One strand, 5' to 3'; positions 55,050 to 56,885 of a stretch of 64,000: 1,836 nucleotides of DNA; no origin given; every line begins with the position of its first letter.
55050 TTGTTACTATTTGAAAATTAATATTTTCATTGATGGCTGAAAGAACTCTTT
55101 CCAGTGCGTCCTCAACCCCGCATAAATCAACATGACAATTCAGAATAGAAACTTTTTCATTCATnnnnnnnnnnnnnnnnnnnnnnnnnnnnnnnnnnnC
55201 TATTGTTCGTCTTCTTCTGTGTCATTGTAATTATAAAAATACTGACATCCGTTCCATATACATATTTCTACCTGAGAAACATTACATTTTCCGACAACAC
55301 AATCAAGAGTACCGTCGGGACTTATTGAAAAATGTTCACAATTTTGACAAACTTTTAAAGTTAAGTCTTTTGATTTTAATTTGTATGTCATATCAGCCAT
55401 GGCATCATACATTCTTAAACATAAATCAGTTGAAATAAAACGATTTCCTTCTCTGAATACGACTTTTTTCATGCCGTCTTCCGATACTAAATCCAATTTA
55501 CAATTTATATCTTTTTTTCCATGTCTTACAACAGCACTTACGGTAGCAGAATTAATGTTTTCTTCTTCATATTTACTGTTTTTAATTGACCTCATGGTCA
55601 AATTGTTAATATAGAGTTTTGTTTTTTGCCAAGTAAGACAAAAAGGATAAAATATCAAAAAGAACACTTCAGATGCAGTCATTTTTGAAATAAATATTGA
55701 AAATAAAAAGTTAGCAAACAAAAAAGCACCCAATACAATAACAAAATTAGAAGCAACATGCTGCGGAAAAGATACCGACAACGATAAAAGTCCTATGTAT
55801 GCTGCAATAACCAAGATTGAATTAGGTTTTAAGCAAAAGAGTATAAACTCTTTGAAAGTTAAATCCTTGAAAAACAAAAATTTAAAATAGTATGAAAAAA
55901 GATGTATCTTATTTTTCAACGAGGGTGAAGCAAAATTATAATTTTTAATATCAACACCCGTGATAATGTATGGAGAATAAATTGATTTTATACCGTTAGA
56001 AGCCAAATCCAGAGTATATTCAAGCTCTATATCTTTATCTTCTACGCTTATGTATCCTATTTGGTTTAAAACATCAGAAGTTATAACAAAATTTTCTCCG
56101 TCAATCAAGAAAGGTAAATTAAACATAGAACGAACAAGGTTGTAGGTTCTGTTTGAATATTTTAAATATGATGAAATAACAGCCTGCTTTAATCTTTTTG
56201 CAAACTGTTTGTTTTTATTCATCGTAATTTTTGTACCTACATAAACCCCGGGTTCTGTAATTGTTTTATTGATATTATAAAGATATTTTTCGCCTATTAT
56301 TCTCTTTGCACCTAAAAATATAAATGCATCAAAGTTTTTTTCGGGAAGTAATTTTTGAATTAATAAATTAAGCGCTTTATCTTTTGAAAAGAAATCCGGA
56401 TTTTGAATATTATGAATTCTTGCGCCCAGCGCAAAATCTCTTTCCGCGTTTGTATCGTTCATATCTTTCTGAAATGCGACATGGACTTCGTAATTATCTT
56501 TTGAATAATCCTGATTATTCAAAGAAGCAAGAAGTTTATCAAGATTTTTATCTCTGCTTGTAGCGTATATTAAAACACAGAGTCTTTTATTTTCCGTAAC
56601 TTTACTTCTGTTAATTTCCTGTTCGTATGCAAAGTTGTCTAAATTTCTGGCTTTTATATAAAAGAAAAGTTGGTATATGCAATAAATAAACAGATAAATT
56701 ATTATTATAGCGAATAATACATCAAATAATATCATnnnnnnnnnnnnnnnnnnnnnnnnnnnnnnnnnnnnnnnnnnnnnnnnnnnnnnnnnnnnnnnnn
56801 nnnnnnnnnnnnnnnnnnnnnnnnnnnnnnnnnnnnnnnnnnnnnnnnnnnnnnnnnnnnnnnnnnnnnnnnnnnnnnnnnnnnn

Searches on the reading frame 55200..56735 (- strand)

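Call 36: search_protein_families(library=pfam, proteins=[window:55200-56735:-], max_evalue=0.00001)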
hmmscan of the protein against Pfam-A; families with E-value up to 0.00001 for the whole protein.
window:55200-56735:- (511 aa): 0 families

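Call 77: search_protein_families(library=ncbifam, proteins=[window:55200-56735:-], max_evalue=0.01)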
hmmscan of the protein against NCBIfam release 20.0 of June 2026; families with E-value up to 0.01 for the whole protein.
window:55200-56735:- (511 aa): 1 family
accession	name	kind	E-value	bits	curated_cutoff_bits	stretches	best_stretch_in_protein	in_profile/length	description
NF041865.1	EpsU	equivalog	0.0072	15.4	700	0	35-253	24-237/394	exopolysaccharide biosynthesis GT2 family glycosyltransferase EpsU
